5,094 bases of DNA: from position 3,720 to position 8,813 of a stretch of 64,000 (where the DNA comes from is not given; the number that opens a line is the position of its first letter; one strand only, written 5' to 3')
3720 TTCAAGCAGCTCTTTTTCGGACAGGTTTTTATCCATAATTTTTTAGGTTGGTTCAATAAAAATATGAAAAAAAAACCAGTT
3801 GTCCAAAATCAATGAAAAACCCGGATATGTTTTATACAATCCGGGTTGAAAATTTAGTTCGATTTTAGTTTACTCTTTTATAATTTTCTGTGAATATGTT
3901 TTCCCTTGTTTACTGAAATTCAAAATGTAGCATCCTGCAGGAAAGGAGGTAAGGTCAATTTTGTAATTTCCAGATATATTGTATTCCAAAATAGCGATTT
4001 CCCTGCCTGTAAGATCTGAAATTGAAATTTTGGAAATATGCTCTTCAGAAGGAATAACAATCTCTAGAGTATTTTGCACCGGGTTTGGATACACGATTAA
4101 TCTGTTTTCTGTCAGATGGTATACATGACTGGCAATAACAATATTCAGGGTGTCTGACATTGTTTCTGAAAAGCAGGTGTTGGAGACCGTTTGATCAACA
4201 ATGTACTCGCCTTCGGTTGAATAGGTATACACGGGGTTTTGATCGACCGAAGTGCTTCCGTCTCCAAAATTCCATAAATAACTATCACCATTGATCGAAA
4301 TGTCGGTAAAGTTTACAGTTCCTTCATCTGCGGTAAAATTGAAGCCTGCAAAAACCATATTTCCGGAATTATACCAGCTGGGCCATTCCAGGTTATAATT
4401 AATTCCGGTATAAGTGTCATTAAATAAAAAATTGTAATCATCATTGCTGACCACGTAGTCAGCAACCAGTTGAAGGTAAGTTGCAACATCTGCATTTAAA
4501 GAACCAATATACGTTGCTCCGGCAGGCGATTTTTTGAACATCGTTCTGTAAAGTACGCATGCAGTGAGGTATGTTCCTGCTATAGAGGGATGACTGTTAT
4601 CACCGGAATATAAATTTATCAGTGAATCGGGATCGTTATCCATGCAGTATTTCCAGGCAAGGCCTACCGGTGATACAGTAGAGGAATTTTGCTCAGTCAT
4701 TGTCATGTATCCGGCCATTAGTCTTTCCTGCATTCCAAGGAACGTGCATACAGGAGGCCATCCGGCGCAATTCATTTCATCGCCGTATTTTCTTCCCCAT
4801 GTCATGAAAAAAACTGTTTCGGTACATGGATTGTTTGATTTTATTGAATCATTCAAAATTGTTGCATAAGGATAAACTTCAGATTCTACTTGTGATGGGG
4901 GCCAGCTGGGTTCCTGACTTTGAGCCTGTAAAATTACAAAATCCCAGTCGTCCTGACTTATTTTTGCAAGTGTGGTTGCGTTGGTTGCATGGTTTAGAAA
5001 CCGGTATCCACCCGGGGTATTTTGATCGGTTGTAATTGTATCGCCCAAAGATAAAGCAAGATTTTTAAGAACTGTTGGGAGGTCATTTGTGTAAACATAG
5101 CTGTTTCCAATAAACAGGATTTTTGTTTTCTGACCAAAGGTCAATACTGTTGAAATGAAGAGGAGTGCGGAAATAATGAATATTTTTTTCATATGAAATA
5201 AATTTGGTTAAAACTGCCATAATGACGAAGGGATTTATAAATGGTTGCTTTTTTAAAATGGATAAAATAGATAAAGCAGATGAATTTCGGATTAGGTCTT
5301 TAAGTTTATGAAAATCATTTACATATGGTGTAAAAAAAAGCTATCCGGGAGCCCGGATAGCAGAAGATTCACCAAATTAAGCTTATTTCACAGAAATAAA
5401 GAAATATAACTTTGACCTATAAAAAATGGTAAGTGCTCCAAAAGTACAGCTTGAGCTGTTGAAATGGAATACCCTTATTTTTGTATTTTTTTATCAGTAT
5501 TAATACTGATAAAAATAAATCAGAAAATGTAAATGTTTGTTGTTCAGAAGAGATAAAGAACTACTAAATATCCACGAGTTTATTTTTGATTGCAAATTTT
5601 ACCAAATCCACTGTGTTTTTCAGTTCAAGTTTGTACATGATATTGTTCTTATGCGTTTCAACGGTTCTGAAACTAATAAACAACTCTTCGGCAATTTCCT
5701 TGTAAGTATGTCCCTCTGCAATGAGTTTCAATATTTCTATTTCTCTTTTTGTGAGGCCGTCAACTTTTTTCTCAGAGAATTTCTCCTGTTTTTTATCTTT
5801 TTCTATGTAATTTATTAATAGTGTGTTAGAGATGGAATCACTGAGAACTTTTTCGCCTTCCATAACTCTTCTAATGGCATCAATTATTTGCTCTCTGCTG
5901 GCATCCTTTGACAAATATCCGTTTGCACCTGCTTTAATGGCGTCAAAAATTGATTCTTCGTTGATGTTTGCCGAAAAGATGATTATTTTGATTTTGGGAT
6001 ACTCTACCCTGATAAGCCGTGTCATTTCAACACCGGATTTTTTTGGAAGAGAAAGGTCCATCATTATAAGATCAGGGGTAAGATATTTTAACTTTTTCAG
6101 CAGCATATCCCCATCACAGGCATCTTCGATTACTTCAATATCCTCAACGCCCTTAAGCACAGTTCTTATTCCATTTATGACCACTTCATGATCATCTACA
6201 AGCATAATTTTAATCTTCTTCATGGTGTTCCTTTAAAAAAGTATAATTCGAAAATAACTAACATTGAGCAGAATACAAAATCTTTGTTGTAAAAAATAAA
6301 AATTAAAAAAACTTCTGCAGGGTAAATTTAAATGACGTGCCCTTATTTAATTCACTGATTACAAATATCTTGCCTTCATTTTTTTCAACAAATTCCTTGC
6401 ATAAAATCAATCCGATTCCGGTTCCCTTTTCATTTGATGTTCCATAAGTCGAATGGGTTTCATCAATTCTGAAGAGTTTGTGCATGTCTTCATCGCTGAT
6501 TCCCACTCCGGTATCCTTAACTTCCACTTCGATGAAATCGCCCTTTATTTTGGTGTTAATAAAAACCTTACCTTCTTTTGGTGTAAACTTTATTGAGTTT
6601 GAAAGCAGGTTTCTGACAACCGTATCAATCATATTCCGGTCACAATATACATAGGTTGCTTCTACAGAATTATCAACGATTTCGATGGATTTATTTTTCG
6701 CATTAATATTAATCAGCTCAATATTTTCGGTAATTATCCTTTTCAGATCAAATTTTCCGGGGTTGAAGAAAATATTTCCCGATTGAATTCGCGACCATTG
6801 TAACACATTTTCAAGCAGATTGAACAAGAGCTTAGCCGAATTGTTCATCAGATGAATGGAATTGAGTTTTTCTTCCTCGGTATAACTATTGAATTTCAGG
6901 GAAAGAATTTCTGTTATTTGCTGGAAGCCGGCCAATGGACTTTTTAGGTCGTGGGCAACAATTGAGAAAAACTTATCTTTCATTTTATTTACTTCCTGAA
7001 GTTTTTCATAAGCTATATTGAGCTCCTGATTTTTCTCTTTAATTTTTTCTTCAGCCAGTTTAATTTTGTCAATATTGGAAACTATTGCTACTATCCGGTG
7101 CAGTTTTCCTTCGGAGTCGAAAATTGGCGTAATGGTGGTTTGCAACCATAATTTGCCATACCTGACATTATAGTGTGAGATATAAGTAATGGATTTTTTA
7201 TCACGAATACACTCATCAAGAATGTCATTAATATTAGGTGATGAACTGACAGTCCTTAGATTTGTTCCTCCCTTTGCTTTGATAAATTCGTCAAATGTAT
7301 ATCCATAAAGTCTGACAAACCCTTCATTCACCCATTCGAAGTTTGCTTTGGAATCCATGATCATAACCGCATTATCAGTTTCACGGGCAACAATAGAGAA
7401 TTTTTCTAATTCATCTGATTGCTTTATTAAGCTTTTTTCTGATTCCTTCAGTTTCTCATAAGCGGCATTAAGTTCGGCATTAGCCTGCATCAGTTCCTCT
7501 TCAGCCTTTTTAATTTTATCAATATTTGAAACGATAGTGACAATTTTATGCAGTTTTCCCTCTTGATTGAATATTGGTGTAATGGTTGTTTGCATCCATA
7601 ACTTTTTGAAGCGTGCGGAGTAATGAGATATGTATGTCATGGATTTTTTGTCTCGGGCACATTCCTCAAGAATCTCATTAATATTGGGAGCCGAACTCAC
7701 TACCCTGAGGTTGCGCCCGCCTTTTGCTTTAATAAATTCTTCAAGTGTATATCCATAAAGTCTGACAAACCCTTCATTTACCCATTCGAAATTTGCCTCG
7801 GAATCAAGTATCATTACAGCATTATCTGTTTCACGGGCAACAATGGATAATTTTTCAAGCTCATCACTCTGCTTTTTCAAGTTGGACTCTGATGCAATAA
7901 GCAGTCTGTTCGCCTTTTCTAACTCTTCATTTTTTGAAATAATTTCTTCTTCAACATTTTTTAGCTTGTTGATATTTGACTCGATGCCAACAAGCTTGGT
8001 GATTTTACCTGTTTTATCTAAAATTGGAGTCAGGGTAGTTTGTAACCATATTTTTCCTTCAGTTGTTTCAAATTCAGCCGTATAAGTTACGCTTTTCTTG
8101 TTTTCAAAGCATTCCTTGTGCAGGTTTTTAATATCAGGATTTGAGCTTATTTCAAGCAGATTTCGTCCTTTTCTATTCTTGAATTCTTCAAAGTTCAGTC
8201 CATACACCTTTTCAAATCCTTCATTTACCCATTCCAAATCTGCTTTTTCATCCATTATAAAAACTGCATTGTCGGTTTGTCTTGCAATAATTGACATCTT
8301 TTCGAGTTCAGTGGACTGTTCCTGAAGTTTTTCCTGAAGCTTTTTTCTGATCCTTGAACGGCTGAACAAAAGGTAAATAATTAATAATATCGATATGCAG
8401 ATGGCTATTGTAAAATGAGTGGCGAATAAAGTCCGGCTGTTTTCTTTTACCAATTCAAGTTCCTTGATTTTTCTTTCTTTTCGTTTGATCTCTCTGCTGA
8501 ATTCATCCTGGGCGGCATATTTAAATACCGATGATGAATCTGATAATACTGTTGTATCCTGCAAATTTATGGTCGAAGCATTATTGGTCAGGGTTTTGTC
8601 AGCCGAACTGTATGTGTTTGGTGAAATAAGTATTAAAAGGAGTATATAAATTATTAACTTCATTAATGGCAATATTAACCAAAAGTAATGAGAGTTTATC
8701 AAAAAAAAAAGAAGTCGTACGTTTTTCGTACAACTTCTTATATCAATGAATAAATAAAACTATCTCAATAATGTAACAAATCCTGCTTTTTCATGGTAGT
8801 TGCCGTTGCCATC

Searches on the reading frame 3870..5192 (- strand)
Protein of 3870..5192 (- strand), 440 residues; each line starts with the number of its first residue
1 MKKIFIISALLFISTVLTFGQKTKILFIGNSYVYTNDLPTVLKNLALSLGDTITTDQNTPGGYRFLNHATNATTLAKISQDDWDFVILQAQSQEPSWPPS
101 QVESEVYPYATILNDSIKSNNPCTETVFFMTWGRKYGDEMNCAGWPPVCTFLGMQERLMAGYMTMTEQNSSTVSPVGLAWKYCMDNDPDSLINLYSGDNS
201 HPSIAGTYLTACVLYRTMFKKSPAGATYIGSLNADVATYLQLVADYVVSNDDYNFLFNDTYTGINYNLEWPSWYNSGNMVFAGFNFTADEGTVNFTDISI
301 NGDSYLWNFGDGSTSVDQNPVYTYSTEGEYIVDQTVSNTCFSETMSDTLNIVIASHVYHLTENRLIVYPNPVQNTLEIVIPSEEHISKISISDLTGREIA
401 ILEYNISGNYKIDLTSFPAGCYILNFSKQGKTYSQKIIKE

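Call 60: search_protein_families(library=pfam, proteins=[window:3870-5192:-], max_evalue=0.00001)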
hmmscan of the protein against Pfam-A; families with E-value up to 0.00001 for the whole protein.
window:3870-5192:- (440 aa): 4 families
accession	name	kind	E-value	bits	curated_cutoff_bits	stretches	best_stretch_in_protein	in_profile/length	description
PF18962.6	Por_Secre_tail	-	1e-11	45.4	27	1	367-438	1-74/75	Secretion system C-terminal sorting domain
PF18911.6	PKD_4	-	5.5e-11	42.8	27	1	301-352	33-84/85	PKD domain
PF00801.26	PKD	-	7.8e-08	32.7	23.5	1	288-339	12-68/80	PKD domain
PF16227.11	DUF4886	-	4e-06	26.5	26.7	0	75-230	75-224/242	Domain of unknown function (DUF4886)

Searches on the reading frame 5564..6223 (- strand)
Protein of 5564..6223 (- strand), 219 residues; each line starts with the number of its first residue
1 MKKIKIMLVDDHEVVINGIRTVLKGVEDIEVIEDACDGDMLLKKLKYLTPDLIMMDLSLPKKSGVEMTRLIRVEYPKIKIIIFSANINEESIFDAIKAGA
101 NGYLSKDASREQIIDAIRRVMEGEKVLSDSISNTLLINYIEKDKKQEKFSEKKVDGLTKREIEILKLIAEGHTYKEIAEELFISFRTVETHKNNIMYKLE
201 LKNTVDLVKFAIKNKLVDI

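Call 60: search_protein_families(library=pfam, proteins=[window:5564-6223:-], max_evalue=0.00001)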
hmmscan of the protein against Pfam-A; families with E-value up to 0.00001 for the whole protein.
window:5564-6223:- (219 aa): 3 families
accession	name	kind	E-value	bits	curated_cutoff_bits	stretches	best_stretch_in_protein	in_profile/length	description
PF00072.30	Response_reg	-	2.8e-26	92.3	30.2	1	6-118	1-111/111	Response regulator receiver domain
PF00196.25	GerE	-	1.1e-20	73.5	23.5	1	156-211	2-57/57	Bacterial regulatory proteins, luxR family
PF13384.12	HTH_23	-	2.5e-06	27.6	24.6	1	159-188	5-34/50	Homeodomain-like domain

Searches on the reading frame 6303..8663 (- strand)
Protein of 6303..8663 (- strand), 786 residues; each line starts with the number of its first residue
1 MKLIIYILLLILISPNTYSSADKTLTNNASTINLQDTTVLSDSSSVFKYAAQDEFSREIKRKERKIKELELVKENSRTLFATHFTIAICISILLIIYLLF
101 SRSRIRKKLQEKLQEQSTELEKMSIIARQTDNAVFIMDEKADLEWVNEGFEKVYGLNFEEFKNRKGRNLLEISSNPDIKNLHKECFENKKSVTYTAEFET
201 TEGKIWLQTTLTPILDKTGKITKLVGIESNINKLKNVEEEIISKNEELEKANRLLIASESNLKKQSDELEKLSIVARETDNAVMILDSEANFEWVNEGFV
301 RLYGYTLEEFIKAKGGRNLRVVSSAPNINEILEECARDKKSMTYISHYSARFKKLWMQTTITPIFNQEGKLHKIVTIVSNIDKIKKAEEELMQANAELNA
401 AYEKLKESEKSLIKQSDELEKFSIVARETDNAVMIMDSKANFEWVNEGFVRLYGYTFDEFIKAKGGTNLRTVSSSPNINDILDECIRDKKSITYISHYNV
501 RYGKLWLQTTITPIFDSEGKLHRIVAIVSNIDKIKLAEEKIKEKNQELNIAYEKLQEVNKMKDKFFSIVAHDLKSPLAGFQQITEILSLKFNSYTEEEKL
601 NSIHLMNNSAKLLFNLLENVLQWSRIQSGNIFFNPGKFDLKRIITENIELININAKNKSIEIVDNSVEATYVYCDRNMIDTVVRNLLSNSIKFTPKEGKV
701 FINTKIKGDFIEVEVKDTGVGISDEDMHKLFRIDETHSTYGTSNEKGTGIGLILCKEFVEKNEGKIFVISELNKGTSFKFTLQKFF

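Call 60: search_protein_families(library=pfam, proteins=[window:6303-8663:-], max_evalue=0.00001)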
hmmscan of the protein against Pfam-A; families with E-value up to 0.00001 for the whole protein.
window:6303-8663:- (786 aa): 8 families
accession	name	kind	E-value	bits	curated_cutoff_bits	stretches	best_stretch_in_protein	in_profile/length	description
PF13426.13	PAS_9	-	1.8e-26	92.8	27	3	132-231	2-101/103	PAS domain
PF08448.16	PAS_4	-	3.7e-23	82.3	23.1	1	281-380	6-104/110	PAS fold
PF02518.31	HATPase_c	-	8.5e-22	78.1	26.4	1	675-783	2-108/111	Histidine kinase-, DNA gyrase B-, and HSP90-like ATPase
PF08447.18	PAS_3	-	1.1e-21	77.3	25.6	1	146-227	4-88/89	PAS fold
PF13188.13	PAS_8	-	2.9e-13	49.6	21.8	0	277-321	8-49/65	PAS domain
PF24616.1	DUF7624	-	1.8e-08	35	27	0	392-465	55-129/134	Domain of unknown function (DUF7624)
PF00512.31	HisKA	-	5.3e-08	33.2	26.9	1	561-629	1-66/66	His Kinase A (phospho-acceptor) domain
PF00989.32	PAS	-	2.5e-07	31.1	22.6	0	126-226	6-108/113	PAS fold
